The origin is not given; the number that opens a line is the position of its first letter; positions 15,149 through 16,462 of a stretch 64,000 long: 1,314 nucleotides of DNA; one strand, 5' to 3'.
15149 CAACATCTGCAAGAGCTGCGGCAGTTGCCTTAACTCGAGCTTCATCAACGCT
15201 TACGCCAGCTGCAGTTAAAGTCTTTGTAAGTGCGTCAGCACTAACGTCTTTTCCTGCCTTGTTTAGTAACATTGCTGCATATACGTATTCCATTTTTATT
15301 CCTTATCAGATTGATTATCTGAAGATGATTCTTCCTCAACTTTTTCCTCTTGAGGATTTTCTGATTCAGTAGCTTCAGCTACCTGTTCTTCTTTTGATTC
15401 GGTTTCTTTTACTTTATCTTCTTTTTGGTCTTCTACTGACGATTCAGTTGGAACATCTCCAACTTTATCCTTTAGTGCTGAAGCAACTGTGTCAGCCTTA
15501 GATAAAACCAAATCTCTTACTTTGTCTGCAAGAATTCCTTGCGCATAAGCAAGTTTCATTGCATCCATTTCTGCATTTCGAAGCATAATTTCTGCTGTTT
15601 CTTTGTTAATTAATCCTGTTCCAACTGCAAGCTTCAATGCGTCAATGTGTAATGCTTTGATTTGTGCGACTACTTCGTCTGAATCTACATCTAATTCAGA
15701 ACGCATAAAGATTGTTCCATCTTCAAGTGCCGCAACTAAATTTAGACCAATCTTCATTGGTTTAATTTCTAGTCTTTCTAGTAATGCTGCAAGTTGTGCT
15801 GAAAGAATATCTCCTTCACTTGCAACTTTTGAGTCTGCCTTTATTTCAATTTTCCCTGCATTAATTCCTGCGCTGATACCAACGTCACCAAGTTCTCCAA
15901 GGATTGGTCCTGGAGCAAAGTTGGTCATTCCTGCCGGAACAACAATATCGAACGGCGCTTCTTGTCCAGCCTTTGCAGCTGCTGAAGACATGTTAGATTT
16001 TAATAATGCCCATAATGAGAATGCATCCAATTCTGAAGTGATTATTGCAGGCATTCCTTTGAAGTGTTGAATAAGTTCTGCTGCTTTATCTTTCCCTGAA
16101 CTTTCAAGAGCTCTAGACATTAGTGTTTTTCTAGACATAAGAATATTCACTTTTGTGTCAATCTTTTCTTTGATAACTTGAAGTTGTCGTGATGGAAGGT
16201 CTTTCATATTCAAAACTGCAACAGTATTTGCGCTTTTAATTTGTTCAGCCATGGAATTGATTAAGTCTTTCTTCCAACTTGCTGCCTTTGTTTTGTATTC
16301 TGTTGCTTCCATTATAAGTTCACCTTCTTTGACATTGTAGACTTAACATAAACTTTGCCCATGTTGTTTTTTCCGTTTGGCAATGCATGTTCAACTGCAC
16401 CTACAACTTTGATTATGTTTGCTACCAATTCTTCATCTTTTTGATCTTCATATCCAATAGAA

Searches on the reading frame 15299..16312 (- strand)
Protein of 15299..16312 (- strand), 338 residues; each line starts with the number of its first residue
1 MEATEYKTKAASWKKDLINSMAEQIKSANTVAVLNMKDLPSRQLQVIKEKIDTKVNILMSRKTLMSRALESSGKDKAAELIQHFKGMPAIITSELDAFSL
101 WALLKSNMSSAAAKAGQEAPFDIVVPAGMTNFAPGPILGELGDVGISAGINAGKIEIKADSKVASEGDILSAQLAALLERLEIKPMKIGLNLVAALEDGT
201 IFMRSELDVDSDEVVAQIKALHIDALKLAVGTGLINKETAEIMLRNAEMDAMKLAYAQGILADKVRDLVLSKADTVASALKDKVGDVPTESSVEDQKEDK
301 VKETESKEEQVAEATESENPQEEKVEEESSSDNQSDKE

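Call 55: search_protein_families(library=pfam, proteins=[window:15299-16312:-], max_evalue=0.00001)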
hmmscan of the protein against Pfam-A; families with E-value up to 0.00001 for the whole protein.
window:15299-16312:- (338 aa): 2 families
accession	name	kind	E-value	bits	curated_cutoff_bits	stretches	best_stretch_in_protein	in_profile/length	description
PF17777.6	RL10P_insert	-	1.1e-17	64.1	29.1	1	113-183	1-71/71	Insertion domain in 60S ribosomal protein L10P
PF00466.25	Ribosomal_L10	-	1.3e-16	60.9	22.8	1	11-107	3-98/100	Ribosomal protein L10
